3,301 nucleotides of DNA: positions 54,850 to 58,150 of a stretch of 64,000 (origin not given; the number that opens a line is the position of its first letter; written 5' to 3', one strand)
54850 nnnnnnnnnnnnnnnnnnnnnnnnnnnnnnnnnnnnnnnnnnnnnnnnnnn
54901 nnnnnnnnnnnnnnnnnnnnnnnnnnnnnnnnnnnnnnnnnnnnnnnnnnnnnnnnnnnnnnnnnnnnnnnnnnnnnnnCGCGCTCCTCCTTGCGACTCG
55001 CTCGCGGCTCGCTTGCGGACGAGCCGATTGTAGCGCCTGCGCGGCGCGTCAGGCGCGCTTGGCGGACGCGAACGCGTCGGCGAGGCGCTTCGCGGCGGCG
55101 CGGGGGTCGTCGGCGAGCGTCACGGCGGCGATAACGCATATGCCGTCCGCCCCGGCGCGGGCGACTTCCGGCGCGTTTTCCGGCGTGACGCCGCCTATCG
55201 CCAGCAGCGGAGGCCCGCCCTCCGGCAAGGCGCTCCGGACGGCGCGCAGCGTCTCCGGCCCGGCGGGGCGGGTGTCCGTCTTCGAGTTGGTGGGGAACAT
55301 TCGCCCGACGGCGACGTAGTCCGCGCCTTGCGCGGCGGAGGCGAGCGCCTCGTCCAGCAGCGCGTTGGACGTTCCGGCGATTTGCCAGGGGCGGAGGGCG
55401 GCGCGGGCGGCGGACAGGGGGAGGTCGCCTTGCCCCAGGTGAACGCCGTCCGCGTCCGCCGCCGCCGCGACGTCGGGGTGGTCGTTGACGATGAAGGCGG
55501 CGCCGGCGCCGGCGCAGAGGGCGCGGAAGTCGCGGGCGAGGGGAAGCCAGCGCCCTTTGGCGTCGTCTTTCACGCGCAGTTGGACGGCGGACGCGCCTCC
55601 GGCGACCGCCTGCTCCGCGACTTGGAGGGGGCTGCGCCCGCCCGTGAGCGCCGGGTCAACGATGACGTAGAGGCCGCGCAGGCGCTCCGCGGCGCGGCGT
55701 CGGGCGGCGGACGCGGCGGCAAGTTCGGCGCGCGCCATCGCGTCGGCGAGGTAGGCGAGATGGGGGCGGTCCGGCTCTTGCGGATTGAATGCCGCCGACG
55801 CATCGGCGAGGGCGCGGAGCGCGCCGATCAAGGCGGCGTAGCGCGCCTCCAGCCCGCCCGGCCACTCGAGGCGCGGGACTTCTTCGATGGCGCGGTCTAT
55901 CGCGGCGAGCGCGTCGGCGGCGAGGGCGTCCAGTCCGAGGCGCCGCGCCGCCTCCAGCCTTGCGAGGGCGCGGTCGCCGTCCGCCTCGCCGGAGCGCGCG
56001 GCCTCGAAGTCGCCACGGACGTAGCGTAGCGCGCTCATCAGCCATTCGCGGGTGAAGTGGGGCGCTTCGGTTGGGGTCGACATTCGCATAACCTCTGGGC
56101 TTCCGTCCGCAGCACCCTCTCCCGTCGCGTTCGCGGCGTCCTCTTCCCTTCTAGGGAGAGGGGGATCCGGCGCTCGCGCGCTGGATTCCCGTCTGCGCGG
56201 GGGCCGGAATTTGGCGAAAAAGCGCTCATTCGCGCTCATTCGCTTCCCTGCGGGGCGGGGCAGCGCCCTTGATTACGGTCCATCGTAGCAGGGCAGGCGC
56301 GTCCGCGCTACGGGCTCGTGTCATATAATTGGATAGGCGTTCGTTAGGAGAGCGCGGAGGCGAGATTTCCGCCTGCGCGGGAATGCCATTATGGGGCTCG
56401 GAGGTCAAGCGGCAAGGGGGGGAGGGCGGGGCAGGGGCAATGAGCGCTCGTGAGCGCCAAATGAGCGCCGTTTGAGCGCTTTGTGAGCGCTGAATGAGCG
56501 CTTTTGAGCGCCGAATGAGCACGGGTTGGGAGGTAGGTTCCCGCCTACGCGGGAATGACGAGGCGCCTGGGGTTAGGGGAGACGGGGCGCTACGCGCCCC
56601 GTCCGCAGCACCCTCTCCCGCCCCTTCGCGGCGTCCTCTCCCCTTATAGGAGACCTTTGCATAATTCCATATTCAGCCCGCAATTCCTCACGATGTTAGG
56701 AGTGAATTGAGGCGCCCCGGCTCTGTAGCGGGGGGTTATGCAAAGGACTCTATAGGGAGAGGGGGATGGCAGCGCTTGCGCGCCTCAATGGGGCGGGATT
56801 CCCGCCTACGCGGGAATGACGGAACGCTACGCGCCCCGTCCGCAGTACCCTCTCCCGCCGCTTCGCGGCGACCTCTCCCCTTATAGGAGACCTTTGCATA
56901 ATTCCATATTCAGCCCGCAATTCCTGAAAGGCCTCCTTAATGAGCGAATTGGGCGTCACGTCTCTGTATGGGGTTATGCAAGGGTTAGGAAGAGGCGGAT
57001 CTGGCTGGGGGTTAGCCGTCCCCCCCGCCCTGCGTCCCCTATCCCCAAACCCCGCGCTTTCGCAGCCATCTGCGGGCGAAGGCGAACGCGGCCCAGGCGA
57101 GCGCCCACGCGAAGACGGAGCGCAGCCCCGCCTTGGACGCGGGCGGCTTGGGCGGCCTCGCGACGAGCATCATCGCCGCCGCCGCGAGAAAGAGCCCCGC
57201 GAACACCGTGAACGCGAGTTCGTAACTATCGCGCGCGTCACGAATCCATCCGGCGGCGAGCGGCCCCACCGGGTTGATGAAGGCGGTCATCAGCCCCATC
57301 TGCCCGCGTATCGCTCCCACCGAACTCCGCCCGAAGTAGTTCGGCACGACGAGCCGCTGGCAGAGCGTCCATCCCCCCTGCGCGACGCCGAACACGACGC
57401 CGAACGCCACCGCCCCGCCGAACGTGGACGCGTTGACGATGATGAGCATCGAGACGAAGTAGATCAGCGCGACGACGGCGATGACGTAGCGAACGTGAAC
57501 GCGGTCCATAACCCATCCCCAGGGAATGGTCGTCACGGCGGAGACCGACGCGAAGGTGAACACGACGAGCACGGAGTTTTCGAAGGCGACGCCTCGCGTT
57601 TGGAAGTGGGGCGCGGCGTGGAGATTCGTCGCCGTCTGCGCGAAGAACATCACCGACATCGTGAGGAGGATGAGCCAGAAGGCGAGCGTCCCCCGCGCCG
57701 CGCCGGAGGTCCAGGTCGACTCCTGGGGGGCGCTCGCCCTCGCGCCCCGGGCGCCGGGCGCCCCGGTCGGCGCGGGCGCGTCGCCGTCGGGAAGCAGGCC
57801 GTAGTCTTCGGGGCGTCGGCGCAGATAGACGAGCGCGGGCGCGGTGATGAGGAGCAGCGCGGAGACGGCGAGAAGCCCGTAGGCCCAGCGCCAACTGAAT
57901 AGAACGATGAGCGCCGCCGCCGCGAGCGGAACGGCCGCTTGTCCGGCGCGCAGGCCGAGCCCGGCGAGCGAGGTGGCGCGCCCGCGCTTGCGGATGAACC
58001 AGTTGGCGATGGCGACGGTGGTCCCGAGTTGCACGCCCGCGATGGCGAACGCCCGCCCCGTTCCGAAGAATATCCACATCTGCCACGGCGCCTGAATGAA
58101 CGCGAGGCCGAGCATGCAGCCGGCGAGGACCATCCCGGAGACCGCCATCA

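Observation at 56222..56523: Eight helically phased TGAGCGC heptamers plus two inverted copies flanking an orphan TATAAT; iteron/centromere-like array in a gene-free region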

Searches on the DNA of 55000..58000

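Call 11: search_rna_families(source=window, start=55000, end=58000, threshold=evalue, max_evalue=1)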
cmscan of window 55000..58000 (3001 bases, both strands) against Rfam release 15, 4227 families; matches with E-value up to 1: 3.
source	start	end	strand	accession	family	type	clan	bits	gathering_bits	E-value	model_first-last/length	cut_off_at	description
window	56123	56180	+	RF04281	mir-8791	Gene; miRNA;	CL00146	24.5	85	0.068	1-77/77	no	mir-8791 microRNA precursor family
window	56798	56840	-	RF02748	FtrB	Gene; sRNA;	-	23.3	66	0.98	3-46/115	no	Francisella sRNA B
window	57271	57336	+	RF01151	snoU82P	Gene; snRNA; snoRNA; CD-box;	-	18.3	42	0.14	1-55/55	no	Small nucleolar RNA U82P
